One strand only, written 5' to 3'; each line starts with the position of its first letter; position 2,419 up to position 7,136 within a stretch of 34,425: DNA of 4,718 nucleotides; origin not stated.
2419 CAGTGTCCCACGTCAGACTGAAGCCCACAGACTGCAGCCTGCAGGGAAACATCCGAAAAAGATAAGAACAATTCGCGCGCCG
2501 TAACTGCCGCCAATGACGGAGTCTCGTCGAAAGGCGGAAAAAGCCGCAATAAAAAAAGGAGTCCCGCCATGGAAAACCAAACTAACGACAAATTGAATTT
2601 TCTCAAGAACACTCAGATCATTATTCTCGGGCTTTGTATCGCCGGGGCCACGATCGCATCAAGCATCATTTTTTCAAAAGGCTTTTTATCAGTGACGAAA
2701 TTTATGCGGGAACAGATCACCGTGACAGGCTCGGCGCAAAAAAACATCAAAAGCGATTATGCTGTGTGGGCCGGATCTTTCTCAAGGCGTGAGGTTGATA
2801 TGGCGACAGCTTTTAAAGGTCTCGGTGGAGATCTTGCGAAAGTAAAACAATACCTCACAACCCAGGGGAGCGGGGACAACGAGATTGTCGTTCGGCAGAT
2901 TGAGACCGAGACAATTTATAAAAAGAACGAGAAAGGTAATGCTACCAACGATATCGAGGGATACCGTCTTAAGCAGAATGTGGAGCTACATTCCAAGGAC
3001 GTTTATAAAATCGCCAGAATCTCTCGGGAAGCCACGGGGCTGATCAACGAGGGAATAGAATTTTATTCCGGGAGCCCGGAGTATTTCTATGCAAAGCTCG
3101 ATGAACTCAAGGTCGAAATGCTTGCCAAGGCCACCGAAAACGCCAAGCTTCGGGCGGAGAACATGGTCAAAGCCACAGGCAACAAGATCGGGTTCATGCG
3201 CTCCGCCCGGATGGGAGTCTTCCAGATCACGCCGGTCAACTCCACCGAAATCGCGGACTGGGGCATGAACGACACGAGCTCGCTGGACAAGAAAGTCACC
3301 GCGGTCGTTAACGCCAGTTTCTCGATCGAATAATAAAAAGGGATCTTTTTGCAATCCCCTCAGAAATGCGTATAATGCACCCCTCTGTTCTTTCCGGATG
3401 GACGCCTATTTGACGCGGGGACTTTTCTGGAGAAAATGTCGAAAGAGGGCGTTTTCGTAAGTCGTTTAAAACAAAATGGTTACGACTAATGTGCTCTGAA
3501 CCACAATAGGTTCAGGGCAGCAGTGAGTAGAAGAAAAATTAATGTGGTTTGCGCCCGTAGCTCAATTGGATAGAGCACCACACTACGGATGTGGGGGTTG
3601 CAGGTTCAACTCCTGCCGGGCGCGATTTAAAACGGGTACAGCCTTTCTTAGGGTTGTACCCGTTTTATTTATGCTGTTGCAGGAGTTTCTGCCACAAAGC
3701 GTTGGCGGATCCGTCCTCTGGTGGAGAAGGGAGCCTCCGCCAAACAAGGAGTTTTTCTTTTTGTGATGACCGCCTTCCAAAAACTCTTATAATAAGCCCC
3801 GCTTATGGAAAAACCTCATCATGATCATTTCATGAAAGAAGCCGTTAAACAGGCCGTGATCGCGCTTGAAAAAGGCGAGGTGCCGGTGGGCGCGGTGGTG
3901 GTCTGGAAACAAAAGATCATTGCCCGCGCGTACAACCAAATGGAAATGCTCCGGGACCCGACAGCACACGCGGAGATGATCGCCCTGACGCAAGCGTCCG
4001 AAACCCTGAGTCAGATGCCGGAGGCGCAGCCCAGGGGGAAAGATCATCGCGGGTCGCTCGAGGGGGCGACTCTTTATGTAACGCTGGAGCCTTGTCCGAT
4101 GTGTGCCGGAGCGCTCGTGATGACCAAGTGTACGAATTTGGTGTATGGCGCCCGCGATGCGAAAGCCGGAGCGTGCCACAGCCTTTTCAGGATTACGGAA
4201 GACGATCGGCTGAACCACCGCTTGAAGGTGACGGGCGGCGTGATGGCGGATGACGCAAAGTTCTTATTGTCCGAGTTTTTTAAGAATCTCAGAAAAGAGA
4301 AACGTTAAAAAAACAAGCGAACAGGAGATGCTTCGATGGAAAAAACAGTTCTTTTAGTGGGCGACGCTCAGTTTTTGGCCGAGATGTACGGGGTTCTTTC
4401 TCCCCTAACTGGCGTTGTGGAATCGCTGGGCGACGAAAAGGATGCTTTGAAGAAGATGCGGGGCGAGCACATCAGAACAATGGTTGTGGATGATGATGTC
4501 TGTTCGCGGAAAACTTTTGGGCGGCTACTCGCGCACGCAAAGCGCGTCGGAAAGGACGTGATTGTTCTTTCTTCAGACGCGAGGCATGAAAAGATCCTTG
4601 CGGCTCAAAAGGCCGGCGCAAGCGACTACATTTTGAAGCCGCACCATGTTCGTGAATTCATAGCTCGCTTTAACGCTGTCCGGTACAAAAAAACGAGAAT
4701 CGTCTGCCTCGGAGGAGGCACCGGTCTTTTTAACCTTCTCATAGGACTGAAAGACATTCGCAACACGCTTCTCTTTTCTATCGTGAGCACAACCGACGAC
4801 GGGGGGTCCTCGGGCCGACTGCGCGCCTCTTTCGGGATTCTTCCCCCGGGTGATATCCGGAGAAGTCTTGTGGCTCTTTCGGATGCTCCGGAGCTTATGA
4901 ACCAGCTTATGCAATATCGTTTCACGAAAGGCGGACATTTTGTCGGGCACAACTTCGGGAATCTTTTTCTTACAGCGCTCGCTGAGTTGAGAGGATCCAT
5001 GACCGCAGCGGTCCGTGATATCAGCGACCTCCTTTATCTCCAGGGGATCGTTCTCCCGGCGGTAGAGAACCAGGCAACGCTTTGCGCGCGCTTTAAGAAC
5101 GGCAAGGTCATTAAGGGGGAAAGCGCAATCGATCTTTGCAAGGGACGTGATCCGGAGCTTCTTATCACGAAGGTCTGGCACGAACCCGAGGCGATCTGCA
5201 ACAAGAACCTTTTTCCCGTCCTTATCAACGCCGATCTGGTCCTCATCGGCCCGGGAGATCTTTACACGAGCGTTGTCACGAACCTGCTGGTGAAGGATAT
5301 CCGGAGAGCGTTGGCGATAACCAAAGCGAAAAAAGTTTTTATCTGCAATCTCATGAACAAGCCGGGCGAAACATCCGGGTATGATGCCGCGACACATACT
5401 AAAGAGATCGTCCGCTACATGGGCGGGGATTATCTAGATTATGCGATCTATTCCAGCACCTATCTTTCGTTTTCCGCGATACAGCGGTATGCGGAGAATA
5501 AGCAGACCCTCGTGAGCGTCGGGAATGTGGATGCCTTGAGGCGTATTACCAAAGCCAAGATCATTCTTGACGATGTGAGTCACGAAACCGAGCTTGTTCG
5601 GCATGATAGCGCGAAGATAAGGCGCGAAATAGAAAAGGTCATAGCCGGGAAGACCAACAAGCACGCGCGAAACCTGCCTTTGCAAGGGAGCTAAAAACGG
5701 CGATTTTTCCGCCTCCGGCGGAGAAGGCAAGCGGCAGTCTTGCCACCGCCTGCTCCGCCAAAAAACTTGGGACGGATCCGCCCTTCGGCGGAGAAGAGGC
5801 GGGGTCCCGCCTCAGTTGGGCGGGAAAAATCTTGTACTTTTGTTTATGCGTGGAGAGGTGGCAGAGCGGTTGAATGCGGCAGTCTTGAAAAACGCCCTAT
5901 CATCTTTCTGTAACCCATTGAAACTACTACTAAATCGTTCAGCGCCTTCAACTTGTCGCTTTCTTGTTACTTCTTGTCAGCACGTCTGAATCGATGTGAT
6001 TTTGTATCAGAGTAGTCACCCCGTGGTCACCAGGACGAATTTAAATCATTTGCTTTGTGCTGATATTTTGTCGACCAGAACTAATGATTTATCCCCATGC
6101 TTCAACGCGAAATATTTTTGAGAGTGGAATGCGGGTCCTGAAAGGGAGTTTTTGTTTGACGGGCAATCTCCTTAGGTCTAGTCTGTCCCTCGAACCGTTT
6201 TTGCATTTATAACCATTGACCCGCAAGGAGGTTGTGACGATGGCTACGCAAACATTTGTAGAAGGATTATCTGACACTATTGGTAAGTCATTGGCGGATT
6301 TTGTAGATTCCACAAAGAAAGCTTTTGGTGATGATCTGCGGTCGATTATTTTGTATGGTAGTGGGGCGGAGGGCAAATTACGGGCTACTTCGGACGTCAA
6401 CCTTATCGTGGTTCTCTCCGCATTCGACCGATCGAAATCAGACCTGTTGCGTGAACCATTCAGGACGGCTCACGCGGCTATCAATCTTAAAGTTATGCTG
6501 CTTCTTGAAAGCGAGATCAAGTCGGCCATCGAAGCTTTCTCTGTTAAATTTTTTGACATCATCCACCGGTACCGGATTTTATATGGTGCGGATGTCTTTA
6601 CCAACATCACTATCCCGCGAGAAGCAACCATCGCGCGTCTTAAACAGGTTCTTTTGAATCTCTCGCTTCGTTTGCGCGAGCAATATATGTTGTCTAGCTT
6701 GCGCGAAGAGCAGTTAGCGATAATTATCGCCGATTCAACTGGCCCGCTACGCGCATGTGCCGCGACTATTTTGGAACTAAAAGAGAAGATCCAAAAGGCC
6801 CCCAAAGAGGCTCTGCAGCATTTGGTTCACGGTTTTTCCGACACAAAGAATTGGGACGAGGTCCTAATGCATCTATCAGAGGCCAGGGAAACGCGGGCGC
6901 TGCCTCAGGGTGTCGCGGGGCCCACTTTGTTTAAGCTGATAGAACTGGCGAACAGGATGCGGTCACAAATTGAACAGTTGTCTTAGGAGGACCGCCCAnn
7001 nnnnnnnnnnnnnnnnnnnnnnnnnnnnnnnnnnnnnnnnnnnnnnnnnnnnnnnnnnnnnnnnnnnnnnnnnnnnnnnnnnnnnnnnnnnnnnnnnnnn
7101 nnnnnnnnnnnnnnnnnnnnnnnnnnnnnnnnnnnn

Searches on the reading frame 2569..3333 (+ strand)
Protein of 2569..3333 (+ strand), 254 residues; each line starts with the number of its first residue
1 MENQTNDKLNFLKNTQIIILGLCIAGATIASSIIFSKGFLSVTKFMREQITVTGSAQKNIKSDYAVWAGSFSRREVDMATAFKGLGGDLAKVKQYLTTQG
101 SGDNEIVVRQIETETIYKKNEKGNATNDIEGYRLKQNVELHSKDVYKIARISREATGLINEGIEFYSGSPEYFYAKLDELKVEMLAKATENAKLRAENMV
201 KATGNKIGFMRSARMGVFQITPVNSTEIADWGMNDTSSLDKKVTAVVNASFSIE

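Call 12: search_protein_families(library=pfam, proteins=[window:2569-3333:+], max_evalue=0.001)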
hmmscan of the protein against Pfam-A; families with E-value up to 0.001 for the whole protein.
window:2569-3333:+ (254 aa): 1 family
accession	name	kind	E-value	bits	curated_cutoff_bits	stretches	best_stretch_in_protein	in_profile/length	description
PF04402.19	SIMPL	-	1.7e-24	87.7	25.2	1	50-251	1-205/205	Protein of unknown function (DUF541)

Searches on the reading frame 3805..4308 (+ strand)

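Call 12: search_protein_families(library=pfam, proteins=[window:3805-4308:+], max_evalue=0.001)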
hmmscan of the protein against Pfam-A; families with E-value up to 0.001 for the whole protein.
window:3805-4308:+ (167 aa): 3 families
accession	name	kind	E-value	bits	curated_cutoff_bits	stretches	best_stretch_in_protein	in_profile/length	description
PF14437.12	MafB19-deam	-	9e-33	113.6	27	1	6-163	3-142/142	MafB19-like deaminase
PF00383.29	dCMP_cyt_deam_1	-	8.3e-25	87.1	25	1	6-115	4-101/102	Cytidine and deoxycytidylate deaminase zinc-binding region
PF14439.12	Bd3614-deam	-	5.9e-06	26.7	38.5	1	53-116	34-90/113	Bd3614-like deaminase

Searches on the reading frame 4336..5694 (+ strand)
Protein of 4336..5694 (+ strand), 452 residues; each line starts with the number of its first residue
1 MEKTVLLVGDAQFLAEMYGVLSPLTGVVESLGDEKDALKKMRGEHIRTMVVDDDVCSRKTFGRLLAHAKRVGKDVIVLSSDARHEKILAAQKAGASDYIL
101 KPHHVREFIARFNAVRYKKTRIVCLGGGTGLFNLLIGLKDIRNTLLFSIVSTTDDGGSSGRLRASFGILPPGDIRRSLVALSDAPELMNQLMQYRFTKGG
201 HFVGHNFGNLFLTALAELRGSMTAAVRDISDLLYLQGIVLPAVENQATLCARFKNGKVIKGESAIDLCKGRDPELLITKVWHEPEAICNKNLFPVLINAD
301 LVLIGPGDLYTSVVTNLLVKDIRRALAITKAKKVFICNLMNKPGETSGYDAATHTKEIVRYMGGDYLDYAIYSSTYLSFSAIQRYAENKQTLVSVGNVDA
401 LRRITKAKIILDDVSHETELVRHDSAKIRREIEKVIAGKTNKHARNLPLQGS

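Call 12: search_protein_families(library=pfam, proteins=[window:4336-5694:+], max_evalue=0.001)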
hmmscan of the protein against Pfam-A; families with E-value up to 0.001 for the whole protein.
window:4336-5694:+ (452 aa): 2 families
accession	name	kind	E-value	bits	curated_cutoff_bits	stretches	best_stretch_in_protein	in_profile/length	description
PF01933.23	CofD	-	9.1e-81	271.6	30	1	122-401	1-277/290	2-phospho-L-lactate transferase CofD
PF00072.30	Response_reg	-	0.0001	22.9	30.2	1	22-111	19-109/111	Response regulator receiver domain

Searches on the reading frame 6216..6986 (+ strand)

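Call 12: search_protein_families(library=pfam, proteins=[window:6216-6986:+], max_evalue=0.001)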
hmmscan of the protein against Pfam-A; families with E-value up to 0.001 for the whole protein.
window:6216-6986:+ (256 aa): 1 family
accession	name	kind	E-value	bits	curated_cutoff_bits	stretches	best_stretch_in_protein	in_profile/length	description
PF18765.7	Polbeta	-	0.00066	20.2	26.9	0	40-72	12-43/93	Polymerase beta, Nucleotidyltransferase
